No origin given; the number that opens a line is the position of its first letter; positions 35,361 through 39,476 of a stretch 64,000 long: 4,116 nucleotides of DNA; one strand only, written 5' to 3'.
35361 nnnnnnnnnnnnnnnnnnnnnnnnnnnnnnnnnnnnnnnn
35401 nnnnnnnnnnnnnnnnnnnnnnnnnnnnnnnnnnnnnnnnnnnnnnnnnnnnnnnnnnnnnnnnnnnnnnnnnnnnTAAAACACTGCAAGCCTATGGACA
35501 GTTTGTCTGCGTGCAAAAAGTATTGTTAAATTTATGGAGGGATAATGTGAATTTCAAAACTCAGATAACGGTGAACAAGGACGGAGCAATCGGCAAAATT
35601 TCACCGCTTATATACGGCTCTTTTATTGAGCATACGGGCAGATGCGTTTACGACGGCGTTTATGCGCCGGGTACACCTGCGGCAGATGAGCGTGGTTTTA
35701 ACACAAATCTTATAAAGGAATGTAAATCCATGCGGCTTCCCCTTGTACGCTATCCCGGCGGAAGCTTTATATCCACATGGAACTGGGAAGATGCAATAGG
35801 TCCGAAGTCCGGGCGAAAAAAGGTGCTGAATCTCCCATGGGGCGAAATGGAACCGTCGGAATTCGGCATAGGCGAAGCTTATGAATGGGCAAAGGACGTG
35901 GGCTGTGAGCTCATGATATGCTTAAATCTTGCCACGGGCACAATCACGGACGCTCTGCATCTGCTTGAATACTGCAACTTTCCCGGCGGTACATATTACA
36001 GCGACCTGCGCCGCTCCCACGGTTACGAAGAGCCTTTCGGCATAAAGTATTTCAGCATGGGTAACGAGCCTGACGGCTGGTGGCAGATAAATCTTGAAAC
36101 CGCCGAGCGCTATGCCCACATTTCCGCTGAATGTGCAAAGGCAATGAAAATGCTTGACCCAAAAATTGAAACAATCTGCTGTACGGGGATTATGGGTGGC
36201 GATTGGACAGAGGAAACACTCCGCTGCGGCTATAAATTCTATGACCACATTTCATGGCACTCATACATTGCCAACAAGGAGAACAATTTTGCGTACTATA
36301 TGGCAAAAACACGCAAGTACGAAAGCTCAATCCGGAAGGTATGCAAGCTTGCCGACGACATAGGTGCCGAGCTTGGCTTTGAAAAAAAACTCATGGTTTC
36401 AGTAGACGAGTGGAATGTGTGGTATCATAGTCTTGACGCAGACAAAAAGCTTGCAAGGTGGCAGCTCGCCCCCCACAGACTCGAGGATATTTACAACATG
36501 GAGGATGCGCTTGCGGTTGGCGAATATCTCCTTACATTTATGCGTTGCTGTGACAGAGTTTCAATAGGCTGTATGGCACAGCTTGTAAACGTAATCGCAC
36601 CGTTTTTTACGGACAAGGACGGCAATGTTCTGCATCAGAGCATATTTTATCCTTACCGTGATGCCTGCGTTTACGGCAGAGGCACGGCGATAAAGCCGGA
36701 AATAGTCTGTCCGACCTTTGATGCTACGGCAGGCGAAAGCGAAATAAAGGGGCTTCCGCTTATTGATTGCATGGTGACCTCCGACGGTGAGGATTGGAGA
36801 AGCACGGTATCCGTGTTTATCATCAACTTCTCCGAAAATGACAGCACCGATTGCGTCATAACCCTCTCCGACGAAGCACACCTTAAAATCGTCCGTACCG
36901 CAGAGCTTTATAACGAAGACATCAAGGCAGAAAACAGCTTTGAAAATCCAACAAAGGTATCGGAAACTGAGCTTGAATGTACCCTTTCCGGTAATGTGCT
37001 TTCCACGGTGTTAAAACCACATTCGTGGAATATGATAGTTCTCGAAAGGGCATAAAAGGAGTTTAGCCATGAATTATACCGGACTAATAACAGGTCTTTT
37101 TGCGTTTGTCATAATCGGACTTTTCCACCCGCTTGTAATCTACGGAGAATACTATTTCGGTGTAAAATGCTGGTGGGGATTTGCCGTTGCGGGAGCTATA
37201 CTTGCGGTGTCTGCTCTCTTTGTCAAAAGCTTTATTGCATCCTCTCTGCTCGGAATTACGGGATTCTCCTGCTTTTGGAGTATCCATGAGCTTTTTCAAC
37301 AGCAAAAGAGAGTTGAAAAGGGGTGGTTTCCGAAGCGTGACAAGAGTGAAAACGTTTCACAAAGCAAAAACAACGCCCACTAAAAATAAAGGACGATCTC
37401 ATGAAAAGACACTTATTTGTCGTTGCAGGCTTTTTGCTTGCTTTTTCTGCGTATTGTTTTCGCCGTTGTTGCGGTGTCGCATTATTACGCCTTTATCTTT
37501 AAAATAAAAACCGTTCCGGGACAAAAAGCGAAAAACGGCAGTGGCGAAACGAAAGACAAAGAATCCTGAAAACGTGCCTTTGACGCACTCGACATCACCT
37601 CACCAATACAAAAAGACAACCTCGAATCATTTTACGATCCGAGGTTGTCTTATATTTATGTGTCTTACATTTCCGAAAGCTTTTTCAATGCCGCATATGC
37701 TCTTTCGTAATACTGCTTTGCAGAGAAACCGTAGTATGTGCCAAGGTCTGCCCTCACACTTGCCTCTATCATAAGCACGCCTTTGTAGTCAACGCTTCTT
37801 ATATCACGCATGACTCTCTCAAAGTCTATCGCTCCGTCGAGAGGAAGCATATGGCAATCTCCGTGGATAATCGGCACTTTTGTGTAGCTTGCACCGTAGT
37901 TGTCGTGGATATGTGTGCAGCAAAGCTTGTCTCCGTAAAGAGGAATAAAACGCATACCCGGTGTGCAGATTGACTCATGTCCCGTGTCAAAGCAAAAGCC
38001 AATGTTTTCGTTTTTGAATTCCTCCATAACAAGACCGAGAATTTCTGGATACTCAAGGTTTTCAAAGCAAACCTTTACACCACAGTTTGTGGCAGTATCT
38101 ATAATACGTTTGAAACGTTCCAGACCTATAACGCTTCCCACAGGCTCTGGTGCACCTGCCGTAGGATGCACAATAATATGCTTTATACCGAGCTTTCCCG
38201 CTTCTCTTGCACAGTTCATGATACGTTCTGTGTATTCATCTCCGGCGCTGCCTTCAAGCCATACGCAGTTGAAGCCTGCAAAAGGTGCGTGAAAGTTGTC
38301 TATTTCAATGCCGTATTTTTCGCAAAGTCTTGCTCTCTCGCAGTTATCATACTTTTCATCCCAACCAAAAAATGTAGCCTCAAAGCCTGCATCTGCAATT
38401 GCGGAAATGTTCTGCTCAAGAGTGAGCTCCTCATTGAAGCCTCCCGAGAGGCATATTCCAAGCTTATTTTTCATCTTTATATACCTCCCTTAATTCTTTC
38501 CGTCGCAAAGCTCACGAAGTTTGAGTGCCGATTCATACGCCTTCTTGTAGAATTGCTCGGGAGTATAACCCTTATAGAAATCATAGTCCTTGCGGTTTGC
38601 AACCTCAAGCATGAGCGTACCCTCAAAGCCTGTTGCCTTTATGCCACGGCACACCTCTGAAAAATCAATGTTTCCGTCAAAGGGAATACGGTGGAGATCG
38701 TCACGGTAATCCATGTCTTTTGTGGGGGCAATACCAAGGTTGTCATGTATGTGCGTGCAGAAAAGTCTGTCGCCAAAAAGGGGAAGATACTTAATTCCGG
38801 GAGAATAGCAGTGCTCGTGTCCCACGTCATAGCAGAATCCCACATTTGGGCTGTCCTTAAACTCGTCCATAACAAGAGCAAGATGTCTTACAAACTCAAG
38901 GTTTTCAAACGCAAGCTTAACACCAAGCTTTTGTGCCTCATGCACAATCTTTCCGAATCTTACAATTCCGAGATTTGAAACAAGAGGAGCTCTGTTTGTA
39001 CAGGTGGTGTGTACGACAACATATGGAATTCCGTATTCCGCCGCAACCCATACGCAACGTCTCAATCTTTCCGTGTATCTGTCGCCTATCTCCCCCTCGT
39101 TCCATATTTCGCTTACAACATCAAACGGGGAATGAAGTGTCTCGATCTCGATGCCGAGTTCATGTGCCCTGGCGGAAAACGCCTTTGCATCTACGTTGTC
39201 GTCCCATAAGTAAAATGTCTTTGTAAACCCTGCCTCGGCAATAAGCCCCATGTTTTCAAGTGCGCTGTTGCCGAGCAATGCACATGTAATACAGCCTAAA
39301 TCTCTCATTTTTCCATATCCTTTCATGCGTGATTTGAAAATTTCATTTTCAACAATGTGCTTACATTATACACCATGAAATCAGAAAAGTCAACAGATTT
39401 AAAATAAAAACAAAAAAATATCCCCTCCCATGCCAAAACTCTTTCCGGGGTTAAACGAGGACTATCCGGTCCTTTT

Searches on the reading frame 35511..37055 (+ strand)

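Call 10: search_protein_families(library=pfam, proteins=[window:35511-37055:+], max_evalue=0.001)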
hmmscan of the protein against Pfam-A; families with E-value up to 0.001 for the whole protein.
window:35511-37055:+ (514 aa): 2 families
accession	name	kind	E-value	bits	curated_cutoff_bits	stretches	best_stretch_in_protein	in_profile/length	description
PF06964.18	Alpha-L-AF_C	-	1.3e-38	133.2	27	1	299-505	1-165/165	Alpha-L-arabinofuranosidase C-terminal domain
PF22848.2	ASD1_dom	-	2e-05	24.8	22.2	0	77-138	9-75/239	Alpha-L-arabinofuranosidase 1 domain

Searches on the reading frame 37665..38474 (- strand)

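Call 58: search_protein_families(library=pfam, proteins=[window:37665-38474:-], max_evalue=0.0001)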
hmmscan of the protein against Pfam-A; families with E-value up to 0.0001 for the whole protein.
window:37665-38474:- (269 aa): 1 family
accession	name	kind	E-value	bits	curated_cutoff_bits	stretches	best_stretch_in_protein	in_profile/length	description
PF01261.30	AP_endonuc_2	-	5.2e-26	92.3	31.1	1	24-264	2-247/249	Xylose isomerase-like TIM barrel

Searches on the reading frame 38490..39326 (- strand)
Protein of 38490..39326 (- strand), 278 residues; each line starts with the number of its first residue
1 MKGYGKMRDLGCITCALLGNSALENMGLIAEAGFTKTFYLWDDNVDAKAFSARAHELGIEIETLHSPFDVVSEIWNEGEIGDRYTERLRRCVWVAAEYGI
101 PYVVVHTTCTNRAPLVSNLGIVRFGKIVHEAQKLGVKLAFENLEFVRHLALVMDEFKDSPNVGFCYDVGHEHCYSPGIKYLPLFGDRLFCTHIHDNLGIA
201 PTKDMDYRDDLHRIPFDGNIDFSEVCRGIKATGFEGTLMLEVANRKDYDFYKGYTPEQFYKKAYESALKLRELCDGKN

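Call 58: search_protein_families(library=pfam, proteins=[window:38490-39326:-], max_evalue=0.0001)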
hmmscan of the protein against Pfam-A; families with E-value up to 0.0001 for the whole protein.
window:38490-39326:- (278 aa): 1 family
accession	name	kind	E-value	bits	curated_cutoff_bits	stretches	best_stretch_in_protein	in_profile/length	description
PF01261.30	AP_endonuc_2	-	3.1e-23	83.2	31.1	1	40-257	22-236/249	Xylose isomerase-like TIM barrel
